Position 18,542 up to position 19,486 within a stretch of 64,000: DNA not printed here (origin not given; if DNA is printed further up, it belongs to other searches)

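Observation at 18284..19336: Membrane-tethered coiled-coil protein with a hyper-acidic, microsatellite-encoded repeat region and HTH-like C-terminus, directly upstream of the chaperone operon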

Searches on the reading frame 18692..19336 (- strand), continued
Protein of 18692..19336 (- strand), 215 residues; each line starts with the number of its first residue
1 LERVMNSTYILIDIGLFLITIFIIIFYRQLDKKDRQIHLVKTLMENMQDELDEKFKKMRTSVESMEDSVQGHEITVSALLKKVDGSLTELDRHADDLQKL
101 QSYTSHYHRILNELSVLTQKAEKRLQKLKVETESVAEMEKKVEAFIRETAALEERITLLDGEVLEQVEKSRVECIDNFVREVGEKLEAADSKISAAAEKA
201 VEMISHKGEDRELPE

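Call 62: search_protein_families(library=pfam, proteins=[P0083, P0144, P0187, P0076, P0194, P0127, P0171], max_evalue=0.01)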
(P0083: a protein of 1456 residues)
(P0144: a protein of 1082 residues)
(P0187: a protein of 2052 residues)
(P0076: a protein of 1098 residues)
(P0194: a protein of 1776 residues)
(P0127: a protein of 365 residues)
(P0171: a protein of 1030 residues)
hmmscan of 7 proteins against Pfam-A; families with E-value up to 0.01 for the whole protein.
P0083 (1456 aa): 5 families
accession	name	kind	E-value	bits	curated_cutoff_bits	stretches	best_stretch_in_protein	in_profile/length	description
PF01442.23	Apolipoprotein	-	3.4e-25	89.3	90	4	371-539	19-188/190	Apolipoprotein A1/A4/E domain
PF04513.17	Baculo_PEP_C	-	1.6e-16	61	38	0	378-443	45-110/140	Baculovirus polyhedron envelope protein, PEP, C terminus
PF19610.4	DUF6115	-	0.00053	20.8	27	1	1349-1452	44-133/134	Family of unknown function (DUF6115)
PF10975.14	DUF2802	-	0.0011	19.5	33.5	1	1424-1452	38-66/68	Protein of unknown function (DUF2802)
PF18904.5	DUF5660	-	0.0031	18.1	24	1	1308-1394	5-90/109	Domain of unknown function (DUF5660)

P0144 (1082 aa): 6 families
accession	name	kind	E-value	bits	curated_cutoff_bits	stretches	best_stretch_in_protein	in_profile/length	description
PF19610.4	DUF6115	-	1.5e-06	29.1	27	1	975-1077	34-133/134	Family of unknown function (DUF6115)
PF04513.17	Baculo_PEP_C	-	2.6e-05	24.7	38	0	637-706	34-103/140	Baculovirus polyhedron envelope protein, PEP, C terminus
PF01442.23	Apolipoprotein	-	3.9e-05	23.9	90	1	459-629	5-160/190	Apolipoprotein A1/A4/E domain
PF10975.14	DUF2802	-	0.00015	22.3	33.5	1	1011-1077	23-66/68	Protein of unknown function (DUF2802)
PF08281.18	Sigma70_r4_2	-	0.0049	16.9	25.7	0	1047-1072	18-44/54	Sigma-70, region 4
PF09278.17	MerR-DNA-bind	-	0.0069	17.4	25.4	1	953-1002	17-63/65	MerR, DNA binding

P0187 (2052 aa): 6 families
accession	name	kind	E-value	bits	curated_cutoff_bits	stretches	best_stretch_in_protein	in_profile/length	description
PF01442.23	Apolipoprotein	-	3.4e-16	59.9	90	2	825-982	40-187/190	Apolipoprotein A1/A4/E domain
PF04513.17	Baculo_PEP_C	-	3.1e-06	27.7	38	0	844-911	16-83/140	Baculovirus polyhedron envelope protein, PEP, C terminus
PF19610.4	DUF6115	-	3.8e-05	24.5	27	1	1948-2048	40-132/134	Family of unknown function (DUF6115)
PF10975.14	DUF2802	-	0.0039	17.8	33.5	1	2020-2050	37-67/68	Protein of unknown function (DUF2802)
PF05440.17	MtrB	-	0.004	18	27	0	171-206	21-56/94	Tetrahydromethanopterin S-methyltransferase subunit B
PF07798.16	CCDC90-like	-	0.0079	16.5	33.5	1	851-930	75-150/175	Coiled-coil domain-containing protein 90-like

P0076 (1098 aa): 6 families
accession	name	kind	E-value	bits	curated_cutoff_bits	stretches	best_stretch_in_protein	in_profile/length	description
PF01442.23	Apolipoprotein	-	1.8e-13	51.1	90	3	418-583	11-181/190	Apolipoprotein A1/A4/E domain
PF04513.17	Baculo_PEP_C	-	6.3e-05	23.5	38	0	424-472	44-89/140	Baculovirus polyhedron envelope protein, PEP, C terminus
PF19610.4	DUF6115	-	0.00014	22.7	27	1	980-1094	32-133/134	Family of unknown function (DUF6115)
PF06103.16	DUF948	-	0.00017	22.1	37.2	0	14-97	14-79/89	Bacterial protein of unknown function (DUF948)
PF04108.17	ATG17_like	-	0.00026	21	43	0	821-994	121-291/355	Autophagy protein ATG17-like domain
PF10975.14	DUF2802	-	0.0099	16.5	33.5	1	1066-1094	38-66/68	Protein of unknown function (DUF2802)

P0194 (1776 aa): 4 families
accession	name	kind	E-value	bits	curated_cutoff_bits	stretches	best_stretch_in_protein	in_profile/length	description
PF19610.4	DUF6115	-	1.7e-05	25.6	27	1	1671-1772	35-133/134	Family of unknown function (DUF6115)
PF13166.12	AAA_13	-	0.00046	19.5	36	1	758-964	280-469/713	AAA domain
PF10975.14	DUF2802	-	0.00071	20.1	33.5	1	1744-1772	38-66/68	Protein of unknown function (DUF2802)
PF01442.23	Apolipoprotein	-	0.00092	19.4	90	0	1125-1365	5-187/190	Apolipoprotein A1/A4/E domain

P0127 (365 aa): 3 families
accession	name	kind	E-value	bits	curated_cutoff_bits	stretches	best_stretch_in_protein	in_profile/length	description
PF19610.4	DUF6115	-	6.3e-08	33.5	27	1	292-346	79-133/134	Family of unknown function (DUF6115)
PF10975.14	DUF2802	-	8.2e-06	26.3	33.5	1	296-346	16-66/68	Protein of unknown function (DUF2802)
PF25787.1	HTH_SB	-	0.004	17.3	43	0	310-338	9-37/53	Sleeping Beauty transposase HTH domain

P0171 (1030 aa): 7 families
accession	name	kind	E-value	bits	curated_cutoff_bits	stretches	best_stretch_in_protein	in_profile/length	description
PF04513.17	Baculo_PEP_C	-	3.4e-08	34.1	38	0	586-671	35-119/140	Baculovirus polyhedron envelope protein, PEP, C terminus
PF19610.4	DUF6115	-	1.5e-06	29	27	1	923-1026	34-133/134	Family of unknown function (DUF6115)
PF01442.23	Apolipoprotein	-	1.1e-05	25.6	90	1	516-614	70-172/190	Apolipoprotein A1/A4/E domain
PF05478.16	Prominin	-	0.00026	19.7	34.3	1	310-463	244-396/799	Prominin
PF05531.17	NPV_P10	-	0.00067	20.5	29.8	0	113-155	21-63/75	Nucleopolyhedrovirus P10 protein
PF06009.19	Laminin_II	-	0.001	19.5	33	1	102-168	16-86/138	Laminin Domain II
PF10975.14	DUF2802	-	0.0025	18.4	33.5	1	996-1026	36-66/68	Protein of unknown function (DUF2802)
